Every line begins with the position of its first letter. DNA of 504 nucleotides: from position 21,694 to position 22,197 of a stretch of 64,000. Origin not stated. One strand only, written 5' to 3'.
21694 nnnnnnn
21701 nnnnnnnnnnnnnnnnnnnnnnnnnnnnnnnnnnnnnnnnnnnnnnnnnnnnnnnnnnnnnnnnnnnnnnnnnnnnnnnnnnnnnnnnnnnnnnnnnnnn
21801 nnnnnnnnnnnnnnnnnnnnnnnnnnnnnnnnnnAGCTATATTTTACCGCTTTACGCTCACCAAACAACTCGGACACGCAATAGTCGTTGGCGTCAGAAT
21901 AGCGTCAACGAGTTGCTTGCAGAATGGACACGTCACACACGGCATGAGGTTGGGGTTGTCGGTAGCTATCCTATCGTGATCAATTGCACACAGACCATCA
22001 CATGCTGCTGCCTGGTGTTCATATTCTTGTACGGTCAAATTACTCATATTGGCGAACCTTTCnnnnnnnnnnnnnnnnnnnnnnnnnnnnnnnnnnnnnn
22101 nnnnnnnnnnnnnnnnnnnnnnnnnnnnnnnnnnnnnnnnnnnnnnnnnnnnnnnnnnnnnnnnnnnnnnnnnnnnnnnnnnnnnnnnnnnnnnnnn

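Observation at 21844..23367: G+C-rich orphan operon of zinc-ribbon proteins with no recognisable function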

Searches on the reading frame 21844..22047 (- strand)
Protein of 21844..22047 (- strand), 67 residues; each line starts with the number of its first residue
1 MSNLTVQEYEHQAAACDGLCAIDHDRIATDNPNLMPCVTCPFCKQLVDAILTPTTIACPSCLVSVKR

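Call 3: search_protein_families(library=pfam, proteins=[window:21844-22047:-], max_evalue=1)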
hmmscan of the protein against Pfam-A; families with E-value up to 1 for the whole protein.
window:21844-22047:- (67 aa): 0 families

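Call 4: search_protein_families(library=phrogs, proteins=[window:21844-22047:-], max_evalue=1)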
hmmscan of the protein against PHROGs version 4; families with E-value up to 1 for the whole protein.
window:21844-22047:- (67 aa): 0 families

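Call 45: search_protein_families(library=ncbifam, proteins=[window:21844-22047:-], max_evalue=0.1)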
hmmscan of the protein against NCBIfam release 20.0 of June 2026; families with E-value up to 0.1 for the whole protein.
window:21844-22047:- (67 aa): 0 families

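Call 61: search_protein_families(library=padloc, proteins=[window:21844-22047:-], max_evalue=0.1)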
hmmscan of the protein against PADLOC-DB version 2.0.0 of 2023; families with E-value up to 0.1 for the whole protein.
window:21844-22047:- (67 aa): 0 families

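Call 79: list_cluster_members(proteins=[P0001, P0004, P0011, P0267, window:21844-22047:-, window:21670-21834:-])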
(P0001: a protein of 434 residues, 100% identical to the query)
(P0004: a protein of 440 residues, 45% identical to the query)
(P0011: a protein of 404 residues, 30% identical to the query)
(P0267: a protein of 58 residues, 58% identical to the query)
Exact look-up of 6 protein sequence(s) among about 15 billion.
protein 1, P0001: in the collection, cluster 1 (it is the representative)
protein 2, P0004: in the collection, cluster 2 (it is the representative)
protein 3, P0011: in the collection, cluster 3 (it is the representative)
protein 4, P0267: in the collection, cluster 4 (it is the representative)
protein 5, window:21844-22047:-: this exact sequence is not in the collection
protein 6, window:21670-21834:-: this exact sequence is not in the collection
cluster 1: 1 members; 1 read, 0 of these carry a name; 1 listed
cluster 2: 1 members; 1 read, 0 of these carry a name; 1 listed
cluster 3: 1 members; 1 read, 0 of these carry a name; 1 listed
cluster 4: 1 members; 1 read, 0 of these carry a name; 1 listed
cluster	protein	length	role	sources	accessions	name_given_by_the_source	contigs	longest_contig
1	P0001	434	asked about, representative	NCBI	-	-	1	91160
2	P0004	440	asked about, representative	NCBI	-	-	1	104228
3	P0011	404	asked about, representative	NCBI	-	-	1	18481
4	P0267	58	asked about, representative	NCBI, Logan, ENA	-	-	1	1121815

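Call 81: find_homologous_proteins(query=A7, max_evalue=0.01)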
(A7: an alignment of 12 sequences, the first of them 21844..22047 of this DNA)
Query A7 (12 sequences) (67 aa, profile of the alignment): 231 proteins with E <= 0.01 among 3004 candidates; the best 120 are listed.
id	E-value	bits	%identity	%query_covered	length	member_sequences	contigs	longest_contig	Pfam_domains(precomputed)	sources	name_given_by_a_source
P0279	2.4e-38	147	75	100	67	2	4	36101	-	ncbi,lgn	-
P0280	2.6e-38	147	79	100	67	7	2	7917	-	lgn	-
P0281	1.9e-37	145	78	100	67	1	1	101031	-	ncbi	-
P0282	2.5e-37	144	78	100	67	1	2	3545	-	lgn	-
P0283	2.9e-37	144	84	100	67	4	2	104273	-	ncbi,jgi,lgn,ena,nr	ncbi:MAG TPA: hypothetical protein VK674_05555 [Candidatus Limnocylindria bacterium]|nr:hypothetical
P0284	4.1e-37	143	76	100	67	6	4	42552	-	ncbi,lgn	-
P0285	7.5e-37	143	79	100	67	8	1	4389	-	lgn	-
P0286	1.4e-36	142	76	100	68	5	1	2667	-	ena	-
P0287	1.4e-36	142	78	100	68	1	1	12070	-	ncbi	-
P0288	1.8e-36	141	78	100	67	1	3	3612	-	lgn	-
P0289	2.9e-36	141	73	100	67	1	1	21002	-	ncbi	-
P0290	3.6e-36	140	75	100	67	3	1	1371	-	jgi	jgi:hypothetical protein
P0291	3.8e-36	140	76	100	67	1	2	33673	-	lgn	-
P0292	8.9e-36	139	75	100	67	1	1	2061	-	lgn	-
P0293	1.5e-35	138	81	100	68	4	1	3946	-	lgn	-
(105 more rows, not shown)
